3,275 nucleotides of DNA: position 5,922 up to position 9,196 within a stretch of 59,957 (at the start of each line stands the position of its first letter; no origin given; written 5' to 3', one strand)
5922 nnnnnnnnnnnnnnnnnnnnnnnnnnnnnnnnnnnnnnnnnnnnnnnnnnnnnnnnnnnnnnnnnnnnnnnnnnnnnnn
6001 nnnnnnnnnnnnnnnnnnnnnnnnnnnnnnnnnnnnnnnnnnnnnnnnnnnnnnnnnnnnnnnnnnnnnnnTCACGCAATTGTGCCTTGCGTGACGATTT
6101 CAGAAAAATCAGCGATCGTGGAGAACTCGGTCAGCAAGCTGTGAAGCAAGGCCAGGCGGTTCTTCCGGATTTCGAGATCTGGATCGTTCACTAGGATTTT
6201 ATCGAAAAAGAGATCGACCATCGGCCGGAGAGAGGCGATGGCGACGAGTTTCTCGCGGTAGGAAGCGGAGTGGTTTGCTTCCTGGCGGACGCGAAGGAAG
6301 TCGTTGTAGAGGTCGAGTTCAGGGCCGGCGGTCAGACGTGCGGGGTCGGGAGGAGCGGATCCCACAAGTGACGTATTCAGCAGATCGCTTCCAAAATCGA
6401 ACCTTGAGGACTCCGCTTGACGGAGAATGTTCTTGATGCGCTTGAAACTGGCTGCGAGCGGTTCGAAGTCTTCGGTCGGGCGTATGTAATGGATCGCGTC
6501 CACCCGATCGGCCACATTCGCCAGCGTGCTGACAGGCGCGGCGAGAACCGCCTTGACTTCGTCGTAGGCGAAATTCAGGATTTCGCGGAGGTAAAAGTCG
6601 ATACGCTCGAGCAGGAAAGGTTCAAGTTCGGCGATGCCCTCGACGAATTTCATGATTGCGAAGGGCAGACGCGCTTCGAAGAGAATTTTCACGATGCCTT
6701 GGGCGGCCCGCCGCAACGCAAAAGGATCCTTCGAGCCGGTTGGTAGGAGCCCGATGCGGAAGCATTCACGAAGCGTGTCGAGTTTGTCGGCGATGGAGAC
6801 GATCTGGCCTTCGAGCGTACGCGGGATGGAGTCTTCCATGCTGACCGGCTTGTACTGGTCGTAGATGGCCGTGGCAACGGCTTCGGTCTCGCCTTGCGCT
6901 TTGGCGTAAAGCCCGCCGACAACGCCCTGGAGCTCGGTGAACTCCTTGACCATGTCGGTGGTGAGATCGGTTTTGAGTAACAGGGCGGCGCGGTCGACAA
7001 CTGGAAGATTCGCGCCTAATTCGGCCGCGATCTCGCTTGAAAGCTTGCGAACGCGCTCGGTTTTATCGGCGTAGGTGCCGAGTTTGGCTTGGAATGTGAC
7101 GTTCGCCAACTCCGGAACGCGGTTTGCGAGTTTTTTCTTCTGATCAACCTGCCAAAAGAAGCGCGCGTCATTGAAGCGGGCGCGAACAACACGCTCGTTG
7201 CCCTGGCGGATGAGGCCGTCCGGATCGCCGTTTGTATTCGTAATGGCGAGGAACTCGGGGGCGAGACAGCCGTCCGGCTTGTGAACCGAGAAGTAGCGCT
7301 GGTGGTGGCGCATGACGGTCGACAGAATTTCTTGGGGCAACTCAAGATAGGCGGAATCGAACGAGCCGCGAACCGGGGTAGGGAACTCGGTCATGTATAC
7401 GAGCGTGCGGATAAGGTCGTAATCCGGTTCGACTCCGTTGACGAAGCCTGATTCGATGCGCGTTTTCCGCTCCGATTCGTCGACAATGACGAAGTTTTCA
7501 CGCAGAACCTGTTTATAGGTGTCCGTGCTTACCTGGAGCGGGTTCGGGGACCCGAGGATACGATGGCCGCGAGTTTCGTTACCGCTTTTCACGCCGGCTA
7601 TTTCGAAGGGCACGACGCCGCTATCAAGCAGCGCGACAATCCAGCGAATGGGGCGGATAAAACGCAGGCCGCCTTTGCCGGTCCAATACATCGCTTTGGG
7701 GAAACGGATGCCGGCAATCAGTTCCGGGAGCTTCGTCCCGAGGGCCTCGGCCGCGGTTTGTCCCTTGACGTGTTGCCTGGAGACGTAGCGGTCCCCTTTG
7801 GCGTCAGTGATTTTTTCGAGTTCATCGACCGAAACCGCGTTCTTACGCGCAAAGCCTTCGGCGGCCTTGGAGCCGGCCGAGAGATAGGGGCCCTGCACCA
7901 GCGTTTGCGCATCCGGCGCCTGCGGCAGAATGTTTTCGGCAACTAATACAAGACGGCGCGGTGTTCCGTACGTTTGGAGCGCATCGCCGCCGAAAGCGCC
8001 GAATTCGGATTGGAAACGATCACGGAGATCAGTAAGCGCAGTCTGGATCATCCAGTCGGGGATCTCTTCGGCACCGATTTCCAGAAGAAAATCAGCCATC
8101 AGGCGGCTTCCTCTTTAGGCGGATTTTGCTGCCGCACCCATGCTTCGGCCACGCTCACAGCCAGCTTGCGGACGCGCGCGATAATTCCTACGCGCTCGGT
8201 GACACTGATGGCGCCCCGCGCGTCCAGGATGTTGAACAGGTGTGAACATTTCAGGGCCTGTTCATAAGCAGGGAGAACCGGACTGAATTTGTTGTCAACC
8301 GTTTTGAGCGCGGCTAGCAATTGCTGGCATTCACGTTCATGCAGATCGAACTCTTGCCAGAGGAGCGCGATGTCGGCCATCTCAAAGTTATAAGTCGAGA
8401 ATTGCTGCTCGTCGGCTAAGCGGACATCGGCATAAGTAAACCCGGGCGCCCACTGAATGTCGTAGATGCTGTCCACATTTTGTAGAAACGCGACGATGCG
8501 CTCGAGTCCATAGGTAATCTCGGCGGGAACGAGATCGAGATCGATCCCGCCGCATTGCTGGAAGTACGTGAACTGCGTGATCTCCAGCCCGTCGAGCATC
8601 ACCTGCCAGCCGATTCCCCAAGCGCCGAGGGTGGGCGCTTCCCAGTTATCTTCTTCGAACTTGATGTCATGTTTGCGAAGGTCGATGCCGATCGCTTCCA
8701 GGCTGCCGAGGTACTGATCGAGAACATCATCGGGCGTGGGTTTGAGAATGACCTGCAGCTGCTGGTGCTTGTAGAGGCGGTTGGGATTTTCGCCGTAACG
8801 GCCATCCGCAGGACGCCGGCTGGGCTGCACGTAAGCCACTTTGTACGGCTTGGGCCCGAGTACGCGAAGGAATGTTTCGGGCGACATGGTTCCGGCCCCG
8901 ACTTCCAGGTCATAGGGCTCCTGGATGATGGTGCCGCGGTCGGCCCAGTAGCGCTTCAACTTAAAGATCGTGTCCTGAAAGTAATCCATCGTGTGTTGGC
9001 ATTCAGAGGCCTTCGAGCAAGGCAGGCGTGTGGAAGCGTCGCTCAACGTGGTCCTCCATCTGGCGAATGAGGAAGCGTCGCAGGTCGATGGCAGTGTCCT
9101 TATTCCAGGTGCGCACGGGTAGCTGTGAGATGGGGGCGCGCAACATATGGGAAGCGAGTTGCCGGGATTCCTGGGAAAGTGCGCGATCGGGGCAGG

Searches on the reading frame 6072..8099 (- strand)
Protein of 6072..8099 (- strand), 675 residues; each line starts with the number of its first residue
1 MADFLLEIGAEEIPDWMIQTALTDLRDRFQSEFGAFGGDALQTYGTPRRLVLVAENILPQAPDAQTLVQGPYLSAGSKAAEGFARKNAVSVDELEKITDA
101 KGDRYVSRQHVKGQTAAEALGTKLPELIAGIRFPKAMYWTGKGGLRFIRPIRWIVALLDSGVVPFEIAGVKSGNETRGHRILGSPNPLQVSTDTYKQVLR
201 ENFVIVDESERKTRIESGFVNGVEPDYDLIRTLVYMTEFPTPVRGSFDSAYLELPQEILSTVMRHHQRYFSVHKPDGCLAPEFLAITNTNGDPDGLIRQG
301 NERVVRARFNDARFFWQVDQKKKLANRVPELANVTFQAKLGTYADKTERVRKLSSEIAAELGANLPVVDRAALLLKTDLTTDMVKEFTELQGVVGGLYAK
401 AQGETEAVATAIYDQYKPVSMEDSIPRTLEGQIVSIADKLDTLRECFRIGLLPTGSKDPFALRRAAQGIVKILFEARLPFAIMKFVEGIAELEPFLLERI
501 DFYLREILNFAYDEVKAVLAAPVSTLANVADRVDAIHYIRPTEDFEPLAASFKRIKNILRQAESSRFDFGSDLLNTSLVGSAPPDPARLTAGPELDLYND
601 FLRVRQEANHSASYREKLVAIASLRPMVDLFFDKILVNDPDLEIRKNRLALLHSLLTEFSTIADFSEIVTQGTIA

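Call 59: search_protein_families(library=pfam, proteins=[window:6072-8099:-], max_evalue=0.001)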
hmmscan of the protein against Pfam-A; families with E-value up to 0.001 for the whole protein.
window:6072-8099:- (675 aa): 1 family
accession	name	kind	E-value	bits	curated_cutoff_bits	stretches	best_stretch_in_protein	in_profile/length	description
PF02092.22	tRNA_synt_2f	-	4e-169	564.4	29.2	1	4-520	1-536/536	Glycyl-tRNA synthetase beta subunit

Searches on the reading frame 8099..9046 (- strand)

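Call 59: search_protein_families(library=pfam, proteins=[window:8099-9046:-], max_evalue=0.001)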
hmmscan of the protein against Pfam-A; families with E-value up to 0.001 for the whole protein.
window:8099-9046:- (315 aa): 1 family
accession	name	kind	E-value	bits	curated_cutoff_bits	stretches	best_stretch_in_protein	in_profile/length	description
PF02091.20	tRNA-synt_2e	-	6.5e-130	432.8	27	1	23-307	1-277/278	Glycyl-tRNA synthetase alpha subunit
